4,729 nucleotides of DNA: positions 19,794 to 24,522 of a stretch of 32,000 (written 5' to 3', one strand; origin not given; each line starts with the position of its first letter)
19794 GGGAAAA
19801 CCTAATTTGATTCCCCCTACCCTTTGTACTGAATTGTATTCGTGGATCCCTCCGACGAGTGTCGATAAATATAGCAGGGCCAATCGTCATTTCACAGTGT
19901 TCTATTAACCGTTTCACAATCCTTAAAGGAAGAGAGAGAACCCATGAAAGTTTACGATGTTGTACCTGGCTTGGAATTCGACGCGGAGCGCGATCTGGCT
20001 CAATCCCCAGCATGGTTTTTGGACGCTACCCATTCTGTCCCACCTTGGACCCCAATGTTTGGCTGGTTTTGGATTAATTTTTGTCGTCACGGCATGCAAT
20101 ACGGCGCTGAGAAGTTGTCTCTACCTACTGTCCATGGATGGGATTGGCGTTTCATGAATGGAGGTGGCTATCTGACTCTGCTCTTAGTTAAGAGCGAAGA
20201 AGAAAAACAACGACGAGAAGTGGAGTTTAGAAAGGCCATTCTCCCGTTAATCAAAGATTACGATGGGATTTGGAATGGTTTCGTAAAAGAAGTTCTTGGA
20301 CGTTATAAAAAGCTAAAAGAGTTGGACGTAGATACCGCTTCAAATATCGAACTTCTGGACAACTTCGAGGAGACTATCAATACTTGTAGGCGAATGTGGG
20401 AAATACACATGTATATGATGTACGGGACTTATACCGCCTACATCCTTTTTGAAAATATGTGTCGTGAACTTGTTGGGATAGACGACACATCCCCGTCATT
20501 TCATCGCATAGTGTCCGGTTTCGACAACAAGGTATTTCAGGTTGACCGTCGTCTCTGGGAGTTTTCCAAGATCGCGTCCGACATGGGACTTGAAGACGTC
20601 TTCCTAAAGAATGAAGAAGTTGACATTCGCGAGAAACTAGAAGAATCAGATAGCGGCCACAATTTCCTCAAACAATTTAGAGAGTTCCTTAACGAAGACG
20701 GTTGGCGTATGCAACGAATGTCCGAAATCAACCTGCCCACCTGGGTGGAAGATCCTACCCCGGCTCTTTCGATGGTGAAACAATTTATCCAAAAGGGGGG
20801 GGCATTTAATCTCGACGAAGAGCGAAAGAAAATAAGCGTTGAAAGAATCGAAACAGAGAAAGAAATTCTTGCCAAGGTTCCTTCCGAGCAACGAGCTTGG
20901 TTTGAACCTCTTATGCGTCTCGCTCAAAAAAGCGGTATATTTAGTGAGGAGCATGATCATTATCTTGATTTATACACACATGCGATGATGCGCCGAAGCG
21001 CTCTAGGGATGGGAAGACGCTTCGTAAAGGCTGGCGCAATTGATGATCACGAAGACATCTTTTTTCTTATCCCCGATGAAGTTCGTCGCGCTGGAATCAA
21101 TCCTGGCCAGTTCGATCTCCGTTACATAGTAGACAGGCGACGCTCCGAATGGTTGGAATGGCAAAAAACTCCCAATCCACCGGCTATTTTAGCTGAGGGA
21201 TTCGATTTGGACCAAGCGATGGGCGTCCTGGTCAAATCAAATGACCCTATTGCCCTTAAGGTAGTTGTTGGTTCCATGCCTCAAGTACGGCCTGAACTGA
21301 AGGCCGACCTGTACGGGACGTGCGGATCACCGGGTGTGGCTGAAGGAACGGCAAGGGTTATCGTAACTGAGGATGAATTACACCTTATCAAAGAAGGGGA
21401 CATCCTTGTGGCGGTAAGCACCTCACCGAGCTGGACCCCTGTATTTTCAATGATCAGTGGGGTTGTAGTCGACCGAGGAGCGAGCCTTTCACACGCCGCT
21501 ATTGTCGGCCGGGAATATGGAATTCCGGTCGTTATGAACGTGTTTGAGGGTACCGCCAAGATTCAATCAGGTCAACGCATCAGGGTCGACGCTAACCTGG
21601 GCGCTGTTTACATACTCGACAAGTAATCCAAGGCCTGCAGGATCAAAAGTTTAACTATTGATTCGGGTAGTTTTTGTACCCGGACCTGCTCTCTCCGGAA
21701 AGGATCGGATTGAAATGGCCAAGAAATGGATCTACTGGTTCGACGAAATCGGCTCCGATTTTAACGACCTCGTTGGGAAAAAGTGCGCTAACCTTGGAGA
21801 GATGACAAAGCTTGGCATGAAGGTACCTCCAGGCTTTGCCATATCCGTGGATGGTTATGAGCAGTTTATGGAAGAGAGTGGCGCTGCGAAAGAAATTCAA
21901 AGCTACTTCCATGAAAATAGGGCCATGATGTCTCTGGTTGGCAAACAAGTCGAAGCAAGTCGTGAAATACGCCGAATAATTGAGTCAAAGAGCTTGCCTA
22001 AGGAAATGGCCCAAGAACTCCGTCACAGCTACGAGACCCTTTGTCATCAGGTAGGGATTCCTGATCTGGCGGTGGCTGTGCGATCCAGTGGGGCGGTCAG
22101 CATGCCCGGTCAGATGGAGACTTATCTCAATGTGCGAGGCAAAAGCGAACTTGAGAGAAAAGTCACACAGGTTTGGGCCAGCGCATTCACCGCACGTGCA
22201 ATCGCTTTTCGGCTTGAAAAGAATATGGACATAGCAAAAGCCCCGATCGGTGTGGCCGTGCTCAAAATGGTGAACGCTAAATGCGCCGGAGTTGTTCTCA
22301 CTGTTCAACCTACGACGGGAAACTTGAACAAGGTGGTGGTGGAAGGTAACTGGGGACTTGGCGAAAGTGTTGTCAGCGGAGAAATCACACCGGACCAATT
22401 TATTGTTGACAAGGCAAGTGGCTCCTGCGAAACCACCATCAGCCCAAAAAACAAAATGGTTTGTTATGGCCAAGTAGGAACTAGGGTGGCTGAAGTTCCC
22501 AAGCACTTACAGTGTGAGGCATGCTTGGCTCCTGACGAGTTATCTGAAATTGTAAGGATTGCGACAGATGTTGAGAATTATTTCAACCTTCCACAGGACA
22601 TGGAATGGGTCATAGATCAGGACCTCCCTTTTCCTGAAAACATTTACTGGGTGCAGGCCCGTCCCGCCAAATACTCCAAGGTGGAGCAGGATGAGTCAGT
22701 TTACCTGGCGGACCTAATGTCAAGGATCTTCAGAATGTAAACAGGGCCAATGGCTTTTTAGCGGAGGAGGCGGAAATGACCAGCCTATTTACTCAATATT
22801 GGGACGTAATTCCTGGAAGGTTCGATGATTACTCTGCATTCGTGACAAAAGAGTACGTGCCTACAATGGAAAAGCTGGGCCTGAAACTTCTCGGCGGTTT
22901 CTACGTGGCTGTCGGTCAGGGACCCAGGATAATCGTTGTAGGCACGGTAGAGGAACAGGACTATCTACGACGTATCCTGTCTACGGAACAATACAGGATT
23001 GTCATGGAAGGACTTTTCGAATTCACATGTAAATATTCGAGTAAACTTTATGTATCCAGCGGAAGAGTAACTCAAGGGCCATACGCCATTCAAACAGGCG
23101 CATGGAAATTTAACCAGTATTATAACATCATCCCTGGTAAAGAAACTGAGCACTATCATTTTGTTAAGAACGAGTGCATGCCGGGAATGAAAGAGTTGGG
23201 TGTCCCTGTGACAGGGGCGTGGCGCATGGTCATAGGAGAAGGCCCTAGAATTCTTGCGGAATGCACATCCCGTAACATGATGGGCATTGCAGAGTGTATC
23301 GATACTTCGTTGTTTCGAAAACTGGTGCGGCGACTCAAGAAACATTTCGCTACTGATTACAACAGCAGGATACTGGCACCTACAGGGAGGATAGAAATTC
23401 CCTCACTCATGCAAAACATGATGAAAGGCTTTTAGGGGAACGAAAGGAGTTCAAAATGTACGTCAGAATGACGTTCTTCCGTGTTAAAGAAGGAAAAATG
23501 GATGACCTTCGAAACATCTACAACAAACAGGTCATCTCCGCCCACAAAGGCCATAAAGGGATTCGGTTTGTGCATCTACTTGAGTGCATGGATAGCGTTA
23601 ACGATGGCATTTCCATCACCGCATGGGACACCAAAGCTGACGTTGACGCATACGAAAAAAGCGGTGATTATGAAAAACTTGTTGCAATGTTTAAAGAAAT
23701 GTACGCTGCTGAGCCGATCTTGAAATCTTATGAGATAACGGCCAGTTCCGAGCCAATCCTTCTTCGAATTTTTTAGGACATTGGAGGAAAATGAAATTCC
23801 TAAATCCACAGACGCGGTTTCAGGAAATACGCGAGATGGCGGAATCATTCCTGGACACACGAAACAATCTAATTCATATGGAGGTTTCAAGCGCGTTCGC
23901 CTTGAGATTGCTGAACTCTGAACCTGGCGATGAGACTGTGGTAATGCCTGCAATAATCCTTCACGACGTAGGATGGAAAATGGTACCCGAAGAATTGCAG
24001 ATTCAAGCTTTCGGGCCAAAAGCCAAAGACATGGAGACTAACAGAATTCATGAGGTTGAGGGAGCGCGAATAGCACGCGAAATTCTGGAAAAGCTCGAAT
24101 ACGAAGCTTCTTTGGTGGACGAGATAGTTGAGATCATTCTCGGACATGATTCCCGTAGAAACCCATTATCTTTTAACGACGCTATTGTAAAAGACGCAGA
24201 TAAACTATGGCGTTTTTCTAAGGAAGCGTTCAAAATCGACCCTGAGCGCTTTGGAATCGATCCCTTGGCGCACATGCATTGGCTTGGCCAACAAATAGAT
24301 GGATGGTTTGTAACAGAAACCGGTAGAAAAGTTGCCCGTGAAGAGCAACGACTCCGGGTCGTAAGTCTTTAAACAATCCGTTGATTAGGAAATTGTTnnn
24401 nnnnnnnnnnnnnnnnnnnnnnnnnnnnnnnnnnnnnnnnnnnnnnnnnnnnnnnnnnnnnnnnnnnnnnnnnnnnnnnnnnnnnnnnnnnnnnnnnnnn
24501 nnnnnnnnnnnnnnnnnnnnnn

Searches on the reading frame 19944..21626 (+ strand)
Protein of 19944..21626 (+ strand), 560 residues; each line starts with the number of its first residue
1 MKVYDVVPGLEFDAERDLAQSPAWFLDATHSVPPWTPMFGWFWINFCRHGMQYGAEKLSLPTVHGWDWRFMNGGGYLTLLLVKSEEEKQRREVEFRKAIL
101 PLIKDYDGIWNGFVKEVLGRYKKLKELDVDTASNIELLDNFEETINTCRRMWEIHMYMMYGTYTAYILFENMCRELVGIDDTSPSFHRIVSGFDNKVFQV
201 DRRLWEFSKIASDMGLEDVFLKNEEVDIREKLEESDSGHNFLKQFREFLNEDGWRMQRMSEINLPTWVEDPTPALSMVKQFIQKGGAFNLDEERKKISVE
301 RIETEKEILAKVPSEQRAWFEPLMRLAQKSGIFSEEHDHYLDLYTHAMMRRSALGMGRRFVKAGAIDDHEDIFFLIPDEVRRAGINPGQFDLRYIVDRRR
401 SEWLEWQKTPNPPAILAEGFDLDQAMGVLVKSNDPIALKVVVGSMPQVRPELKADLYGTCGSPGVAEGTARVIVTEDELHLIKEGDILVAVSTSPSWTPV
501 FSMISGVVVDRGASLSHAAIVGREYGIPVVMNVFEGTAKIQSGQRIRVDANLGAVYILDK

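Call 7: search_protein_families(library=pfam, proteins=[window:19944-21626:+], max_evalue=0.001)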
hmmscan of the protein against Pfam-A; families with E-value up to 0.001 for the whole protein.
window:19944-21626:+ (560 aa): 1 family
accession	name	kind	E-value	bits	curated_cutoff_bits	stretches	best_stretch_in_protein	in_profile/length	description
PF00391.29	PEP-utilizers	-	8.7e-22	77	23.1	1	482-553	1-72/72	PEP-utilising enzyme, mobile domain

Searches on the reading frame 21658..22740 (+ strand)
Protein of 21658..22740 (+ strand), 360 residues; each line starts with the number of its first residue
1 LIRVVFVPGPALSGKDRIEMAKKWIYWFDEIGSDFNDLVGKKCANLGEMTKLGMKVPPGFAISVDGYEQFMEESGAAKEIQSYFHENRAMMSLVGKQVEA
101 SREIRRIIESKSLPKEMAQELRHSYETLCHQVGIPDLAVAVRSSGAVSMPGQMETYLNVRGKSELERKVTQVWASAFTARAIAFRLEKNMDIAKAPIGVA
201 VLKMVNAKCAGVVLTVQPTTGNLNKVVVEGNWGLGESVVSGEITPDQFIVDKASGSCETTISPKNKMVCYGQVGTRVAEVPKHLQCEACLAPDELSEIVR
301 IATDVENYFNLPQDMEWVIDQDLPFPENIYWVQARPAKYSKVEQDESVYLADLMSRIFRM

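Call 7: search_protein_families(library=pfam, proteins=[window:21658-22740:+], max_evalue=0.001)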
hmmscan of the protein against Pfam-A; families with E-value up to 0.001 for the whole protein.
window:21658-22740:+ (360 aa): 1 family
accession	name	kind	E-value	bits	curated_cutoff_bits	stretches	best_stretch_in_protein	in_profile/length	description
PF01326.24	PPDK_N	-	2.8e-83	280.3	27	1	37-346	2-318/328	Pyruvate phosphate dikinase, AMP/ATP-binding domain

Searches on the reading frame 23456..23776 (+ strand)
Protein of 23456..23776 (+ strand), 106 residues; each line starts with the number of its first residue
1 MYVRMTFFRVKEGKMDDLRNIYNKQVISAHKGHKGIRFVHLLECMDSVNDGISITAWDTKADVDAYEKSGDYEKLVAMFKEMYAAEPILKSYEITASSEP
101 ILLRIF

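Call 4: search_protein_families(library=pfam, proteins=[window:23456-23776:+], max_evalue=0.01)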
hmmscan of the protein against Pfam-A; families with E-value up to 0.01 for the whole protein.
window:23456-23776:+ (106 aa): 3 families
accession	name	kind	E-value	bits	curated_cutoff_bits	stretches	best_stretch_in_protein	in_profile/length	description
PF03992.22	ABM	-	3.8e-08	33.8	23.1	1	1-76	1-76/78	Antibiotic biosynthesis monooxygenase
PF07876.18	Dabb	-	0.0024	18.9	25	1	4-82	3-85/96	Stress responsive A/B Barrel Domain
PF13176.12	TPR_7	-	0.0093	16.4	27.9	0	64-85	7-28/36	Tetratricopeptide repeat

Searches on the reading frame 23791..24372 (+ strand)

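Call 4: search_protein_families(library=pfam, proteins=[window:23791-24372:+], max_evalue=0.01)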
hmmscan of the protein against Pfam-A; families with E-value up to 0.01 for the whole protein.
window:23791-24372:+ (193 aa): 1 family
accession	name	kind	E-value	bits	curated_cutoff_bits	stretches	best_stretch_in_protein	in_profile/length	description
PF01966.28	HD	-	1.8e-09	38.3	22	1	34-139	9-113/116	HD domain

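Call 5: search_protein_families(library=ncbifam, proteins=[window:23791-24372:+], max_evalue=0.01)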
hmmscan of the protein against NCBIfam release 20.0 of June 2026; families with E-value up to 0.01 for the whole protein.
window:23791-24372:+ (193 aa): 1 family
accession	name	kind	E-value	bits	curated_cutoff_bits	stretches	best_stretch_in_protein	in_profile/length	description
TIGR00277.1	HDIG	domain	0.00056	19.7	27.6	1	45-105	24-75/84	HDIG domain-containing metalloprotein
